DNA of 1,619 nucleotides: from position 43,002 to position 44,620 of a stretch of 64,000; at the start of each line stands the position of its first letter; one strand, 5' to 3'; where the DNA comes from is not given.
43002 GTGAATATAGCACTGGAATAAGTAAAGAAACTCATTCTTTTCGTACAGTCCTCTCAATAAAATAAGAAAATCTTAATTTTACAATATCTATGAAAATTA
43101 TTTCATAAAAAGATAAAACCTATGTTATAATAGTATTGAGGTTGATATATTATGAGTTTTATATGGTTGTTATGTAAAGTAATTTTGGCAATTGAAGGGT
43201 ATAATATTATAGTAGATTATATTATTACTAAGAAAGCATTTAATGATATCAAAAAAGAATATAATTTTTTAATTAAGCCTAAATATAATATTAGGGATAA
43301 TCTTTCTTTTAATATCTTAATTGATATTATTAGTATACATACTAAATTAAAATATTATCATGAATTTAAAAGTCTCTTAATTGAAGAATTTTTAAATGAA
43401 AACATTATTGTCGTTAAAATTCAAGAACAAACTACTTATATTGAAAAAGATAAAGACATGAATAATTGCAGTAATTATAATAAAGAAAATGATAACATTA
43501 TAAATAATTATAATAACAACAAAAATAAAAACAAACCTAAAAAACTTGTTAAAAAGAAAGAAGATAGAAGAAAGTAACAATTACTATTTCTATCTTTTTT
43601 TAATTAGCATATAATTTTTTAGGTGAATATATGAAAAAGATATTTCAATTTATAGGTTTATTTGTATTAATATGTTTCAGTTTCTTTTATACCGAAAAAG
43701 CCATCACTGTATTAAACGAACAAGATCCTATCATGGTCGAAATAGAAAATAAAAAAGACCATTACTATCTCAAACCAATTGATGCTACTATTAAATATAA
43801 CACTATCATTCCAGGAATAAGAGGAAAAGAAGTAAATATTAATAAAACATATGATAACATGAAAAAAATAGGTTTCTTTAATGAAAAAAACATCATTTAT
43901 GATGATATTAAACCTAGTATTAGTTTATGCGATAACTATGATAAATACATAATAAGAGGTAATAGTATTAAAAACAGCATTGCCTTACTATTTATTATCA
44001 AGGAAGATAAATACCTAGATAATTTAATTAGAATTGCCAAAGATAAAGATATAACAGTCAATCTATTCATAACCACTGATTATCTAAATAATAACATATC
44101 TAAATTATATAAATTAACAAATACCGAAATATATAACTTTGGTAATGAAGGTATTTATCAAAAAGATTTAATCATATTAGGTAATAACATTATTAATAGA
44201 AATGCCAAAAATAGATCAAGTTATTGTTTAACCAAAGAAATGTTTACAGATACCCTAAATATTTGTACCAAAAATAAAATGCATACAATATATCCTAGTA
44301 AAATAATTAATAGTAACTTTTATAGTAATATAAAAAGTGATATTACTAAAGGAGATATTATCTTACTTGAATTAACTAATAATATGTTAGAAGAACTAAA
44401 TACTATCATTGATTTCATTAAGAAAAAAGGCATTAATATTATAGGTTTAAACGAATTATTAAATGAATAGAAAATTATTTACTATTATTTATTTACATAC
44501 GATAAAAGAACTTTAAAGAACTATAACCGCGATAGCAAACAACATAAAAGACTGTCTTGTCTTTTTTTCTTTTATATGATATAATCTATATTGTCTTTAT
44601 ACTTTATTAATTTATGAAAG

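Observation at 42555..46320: Two identical 43-bp IS3-family terminal repeats 3.7 kb apart in direct orientation, each immediately after a gene stop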

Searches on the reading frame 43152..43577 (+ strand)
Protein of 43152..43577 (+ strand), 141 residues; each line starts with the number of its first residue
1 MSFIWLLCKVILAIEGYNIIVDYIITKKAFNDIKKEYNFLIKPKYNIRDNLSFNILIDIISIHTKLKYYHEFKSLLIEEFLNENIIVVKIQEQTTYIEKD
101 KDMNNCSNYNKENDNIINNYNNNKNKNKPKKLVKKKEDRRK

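Call 10: search_protein_families(library=pfam, proteins=[window:43152-43577:+], max_evalue=0.1)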
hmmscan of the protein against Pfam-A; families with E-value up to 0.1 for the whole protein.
window:43152-43577:+ (141 aa): 1 family
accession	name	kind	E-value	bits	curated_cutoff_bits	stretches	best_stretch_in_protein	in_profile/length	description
PF24990.1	PAS_13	-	0.0066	17.2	27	1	14-136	22-115/143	ERT1/acuK family PAS domain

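Call 11: search_protein_families(library=ncbifam, proteins=[window:43152-43577:+], max_evalue=0.1)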
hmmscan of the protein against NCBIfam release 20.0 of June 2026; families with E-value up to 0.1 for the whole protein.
window:43152-43577:+ (141 aa): 0 families

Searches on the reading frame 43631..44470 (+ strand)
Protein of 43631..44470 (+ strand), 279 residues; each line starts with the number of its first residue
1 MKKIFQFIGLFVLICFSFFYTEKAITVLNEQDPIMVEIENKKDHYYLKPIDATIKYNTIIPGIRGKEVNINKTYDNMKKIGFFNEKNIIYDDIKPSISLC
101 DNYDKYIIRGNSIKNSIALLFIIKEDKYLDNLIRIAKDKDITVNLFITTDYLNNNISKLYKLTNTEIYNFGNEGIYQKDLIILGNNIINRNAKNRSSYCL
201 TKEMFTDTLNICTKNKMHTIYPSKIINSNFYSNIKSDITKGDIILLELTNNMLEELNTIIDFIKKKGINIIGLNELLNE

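Call 10: search_protein_families(library=pfam, proteins=[window:43631-44470:+], max_evalue=0.1)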
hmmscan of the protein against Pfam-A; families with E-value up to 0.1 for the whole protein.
window:43631-44470:+ (279 aa): 0 families

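Call 11: search_protein_families(library=ncbifam, proteins=[window:43631-44470:+], max_evalue=0.1)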
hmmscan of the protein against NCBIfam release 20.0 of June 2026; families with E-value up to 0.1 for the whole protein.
window:43631-44470:+ (279 aa): 2 families
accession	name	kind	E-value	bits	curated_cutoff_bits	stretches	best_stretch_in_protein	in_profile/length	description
TIGR02873.1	spore_ylxY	hypoth_equivalog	5.1e-24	84.9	391.5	1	32-277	1-267/268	probable sporulation protein, polysaccharide deacetylase family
TIGR02884.1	spore_pdaA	equivalog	0.0022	17.8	298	1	94-188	16-110/224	delta-lactam-biosynthetic de-N-acetylase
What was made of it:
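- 43631..44470 (+): 279-aa ylxY-like polysaccharide-deacetylase-family ORF, a native neighbour of rnj. TIGR02873 at E 5e-24, below the curated cut-off (call 11).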
